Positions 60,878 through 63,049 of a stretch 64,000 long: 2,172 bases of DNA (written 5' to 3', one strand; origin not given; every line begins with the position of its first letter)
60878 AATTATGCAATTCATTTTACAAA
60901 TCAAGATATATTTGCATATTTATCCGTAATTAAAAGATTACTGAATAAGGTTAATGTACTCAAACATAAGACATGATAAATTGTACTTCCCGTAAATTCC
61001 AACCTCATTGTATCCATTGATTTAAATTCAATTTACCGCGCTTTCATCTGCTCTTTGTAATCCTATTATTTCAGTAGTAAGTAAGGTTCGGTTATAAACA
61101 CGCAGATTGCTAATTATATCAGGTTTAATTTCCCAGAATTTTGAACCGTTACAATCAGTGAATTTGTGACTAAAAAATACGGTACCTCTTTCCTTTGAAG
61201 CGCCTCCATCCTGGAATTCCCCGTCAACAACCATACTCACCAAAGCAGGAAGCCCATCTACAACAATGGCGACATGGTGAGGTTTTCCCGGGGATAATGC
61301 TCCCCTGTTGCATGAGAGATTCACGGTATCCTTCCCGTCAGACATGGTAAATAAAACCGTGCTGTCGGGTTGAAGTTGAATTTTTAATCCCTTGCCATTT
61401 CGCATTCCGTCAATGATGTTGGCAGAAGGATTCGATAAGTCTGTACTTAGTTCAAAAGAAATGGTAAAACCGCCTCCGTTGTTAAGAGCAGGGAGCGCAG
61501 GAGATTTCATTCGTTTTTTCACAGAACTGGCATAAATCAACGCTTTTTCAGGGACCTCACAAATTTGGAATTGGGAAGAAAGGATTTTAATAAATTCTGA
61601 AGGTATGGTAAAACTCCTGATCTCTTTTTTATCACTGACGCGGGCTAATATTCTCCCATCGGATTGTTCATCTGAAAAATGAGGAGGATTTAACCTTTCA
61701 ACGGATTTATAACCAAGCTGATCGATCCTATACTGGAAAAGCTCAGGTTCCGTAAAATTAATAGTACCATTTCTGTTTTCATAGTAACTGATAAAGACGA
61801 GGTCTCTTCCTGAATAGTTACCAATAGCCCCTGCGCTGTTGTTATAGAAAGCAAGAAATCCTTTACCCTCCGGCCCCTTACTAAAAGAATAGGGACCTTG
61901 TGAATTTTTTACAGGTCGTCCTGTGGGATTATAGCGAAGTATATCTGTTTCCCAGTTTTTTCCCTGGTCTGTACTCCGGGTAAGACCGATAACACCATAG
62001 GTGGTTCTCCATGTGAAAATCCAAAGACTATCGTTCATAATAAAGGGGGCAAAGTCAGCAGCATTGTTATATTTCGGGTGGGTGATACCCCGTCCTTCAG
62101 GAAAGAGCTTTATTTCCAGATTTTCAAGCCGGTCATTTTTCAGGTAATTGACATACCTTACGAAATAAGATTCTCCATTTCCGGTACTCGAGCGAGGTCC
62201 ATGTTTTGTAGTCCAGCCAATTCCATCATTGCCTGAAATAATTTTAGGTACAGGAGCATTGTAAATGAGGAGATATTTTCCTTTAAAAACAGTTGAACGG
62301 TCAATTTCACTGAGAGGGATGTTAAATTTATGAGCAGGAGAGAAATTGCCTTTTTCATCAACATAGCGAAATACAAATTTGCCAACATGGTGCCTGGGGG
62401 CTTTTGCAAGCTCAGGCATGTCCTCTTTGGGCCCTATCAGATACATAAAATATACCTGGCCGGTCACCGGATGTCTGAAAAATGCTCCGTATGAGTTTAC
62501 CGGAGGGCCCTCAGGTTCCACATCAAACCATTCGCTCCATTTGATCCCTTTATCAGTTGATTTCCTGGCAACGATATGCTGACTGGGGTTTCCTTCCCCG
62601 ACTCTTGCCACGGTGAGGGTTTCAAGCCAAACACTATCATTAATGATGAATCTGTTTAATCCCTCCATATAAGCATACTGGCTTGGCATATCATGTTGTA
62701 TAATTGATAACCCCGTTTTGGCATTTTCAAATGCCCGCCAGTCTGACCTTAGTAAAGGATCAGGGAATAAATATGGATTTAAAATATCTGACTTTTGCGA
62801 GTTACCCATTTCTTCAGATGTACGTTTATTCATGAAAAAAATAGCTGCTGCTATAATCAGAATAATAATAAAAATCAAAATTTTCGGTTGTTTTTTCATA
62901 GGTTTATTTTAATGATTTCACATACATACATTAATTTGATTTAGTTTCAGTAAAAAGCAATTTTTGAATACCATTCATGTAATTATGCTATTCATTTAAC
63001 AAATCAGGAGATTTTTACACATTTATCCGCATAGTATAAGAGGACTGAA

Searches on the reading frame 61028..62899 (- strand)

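Call 12: search_protein_families(library=pfam, proteins=[window:61028-62899:-], max_evalue=0.0001)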
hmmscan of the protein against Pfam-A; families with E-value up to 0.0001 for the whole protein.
window:61028-62899:- (623 aa): 1 family
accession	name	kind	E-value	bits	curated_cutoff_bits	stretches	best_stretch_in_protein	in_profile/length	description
PF13385.13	Laminin_G_3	-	4.8e-08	33.7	27.6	1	467-611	10-150/151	Concanavalin A-like lectin/glucanases superfamily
